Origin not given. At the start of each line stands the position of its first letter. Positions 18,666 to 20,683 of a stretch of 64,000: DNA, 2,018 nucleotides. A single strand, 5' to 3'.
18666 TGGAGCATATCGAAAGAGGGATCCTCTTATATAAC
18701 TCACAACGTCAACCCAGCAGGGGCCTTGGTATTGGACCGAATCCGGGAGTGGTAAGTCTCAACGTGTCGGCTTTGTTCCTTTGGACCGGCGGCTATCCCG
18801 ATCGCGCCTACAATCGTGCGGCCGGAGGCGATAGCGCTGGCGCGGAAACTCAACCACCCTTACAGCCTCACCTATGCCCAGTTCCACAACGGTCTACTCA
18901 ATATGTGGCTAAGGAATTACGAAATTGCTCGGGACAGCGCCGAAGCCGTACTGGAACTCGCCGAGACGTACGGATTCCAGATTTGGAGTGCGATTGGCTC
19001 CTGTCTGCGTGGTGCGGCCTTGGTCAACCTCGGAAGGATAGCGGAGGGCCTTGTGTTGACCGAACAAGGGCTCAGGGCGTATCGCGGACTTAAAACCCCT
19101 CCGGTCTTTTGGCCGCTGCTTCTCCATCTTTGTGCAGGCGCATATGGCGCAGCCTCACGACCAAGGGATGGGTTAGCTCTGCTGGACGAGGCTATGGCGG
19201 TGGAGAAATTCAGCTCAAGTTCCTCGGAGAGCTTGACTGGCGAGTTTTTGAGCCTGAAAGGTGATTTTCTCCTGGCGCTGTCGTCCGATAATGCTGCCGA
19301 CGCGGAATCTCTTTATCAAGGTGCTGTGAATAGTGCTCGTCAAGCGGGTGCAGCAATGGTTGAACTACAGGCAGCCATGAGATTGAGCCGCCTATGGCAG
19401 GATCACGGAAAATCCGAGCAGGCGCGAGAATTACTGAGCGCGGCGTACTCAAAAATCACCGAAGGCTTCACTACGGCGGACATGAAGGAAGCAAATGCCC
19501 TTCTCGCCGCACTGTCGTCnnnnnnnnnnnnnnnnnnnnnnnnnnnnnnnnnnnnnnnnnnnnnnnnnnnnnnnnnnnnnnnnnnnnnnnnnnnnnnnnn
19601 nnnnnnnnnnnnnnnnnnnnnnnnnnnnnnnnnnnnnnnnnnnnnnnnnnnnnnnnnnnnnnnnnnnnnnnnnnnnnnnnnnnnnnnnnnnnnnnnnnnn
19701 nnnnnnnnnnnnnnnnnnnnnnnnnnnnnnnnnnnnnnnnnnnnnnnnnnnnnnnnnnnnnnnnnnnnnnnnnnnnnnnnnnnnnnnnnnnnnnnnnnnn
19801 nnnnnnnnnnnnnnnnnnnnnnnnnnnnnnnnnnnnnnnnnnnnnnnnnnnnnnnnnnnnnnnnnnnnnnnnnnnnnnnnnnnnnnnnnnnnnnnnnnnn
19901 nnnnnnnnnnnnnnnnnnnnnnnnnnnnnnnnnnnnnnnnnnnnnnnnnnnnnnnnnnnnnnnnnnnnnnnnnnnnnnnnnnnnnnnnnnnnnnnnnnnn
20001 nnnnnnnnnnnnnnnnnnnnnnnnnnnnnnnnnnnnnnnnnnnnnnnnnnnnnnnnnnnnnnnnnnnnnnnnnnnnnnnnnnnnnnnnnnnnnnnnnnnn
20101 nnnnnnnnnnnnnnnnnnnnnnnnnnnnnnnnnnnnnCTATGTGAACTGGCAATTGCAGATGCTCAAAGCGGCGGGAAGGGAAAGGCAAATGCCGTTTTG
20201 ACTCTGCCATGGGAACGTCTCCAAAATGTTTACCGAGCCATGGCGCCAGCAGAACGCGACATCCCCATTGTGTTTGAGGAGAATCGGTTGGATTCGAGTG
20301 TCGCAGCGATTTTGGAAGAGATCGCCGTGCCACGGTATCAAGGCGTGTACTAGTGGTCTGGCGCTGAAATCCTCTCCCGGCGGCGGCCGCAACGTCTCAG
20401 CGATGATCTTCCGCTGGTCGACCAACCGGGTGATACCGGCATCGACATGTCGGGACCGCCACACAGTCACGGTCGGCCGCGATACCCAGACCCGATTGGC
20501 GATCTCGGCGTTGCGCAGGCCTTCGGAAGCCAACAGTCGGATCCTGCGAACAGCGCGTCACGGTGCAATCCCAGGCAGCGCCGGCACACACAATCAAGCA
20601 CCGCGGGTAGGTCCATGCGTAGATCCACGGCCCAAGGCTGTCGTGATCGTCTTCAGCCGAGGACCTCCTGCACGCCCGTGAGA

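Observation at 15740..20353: Candidate new system: kinase-STAND-TPR protein coupled to a SMODS-associated-NUDIX-like protein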

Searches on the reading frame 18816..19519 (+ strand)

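Call 6: search_protein_families(library=pfam, proteins=[window:18816-19519:+], max_evalue=0.1)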
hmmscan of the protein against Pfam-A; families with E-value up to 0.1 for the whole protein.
window:18816-19519:+ (234 aa): 3 families
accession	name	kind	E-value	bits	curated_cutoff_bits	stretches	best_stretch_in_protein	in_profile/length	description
PF09976.15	TPR_21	-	0.001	19.3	25.5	1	126-184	130-186/193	Tetratricopeptide repeat-like domain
PF07719.23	TPR_2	-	0.03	14.9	27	0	21-51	3-33/34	Tetratricopeptide repeat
PF23938.1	DUF7273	-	0.048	14.3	31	0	190-221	19-50/65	Domain of unknown function (DUF7273)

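Call 7: search_protein_families(library=padloc, proteins=[window:18816-19519:+], max_evalue=0.1)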
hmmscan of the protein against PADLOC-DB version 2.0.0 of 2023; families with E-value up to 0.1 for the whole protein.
window:18816-19519:+ (234 aa): 0 families

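Call 8: search_protein_families(library=ncbifam, proteins=[window:18816-19519:+], max_evalue=0.1)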
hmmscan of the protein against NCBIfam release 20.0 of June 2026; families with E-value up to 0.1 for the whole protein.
window:18816-19519:+ (234 aa): 2 families
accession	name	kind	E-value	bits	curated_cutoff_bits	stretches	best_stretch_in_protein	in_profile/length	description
TIGR03903.1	TOMM_kin_cyc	equivalog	2e-10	39.2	705.75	1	4-193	1089-1267/1267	TOMM system kinase/cyclase fusion protein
NF053720.1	NsdA_fam_reg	subfamily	0.089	12.3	75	0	157-214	214-271/432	NsdA family TPR-like regulatory protein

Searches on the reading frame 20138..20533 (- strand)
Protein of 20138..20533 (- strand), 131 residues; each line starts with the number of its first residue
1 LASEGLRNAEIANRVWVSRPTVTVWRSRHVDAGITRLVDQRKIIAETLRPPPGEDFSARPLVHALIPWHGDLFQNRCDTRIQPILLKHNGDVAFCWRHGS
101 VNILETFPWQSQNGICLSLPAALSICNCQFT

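Call 6: search_protein_families(library=pfam, proteins=[window:20138-20533:-], max_evalue=0.1)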
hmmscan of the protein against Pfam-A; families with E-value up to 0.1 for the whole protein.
window:20138-20533:- (131 aa): 3 families
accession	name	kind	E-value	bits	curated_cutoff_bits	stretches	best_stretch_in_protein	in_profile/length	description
PF13384.12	HTH_23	-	0.0032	17.7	24.6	1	2-37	14-49/50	Homeodomain-like domain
PF00196.25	GerE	-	0.027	14.5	23.5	1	1-28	13-40/57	Bacterial regulatory proteins, luxR family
PF13551.12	HTH_29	-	0.081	13.5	28.1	0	2-41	8-47/64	Winged helix-turn helix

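Call 85: search_protein_families(library=ncbifam, proteins=[window:20138-20533:-], max_evalue=1)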
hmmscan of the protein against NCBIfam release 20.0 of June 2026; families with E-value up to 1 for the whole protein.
window:20138-20533:- (131 aa): 2 families
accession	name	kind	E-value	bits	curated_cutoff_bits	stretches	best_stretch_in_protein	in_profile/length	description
NF033545.0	transpos_IS630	equivalog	4.1e-05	23.2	100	1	2-42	9-49/299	IS630 family transposase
NF033577.2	transpos_IS481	equivalog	0.049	13.1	224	1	4-42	12-50/284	IS481 family transposase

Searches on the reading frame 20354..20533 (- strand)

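Call 85: search_protein_families(library=ncbifam, proteins=[window:20354-20533:-], max_evalue=1)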
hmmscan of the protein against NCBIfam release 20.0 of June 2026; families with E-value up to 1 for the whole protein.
seq(60 aa): 2 families
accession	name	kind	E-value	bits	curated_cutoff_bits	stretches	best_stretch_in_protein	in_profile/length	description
NF033545.0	transpos_IS630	equivalog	7.2e-06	25.7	100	1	2-42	9-49/299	IS630 family transposase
NF033577.2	transpos_IS481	equivalog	0.0086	15.6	224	1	3-42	11-50/284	IS481 family transposase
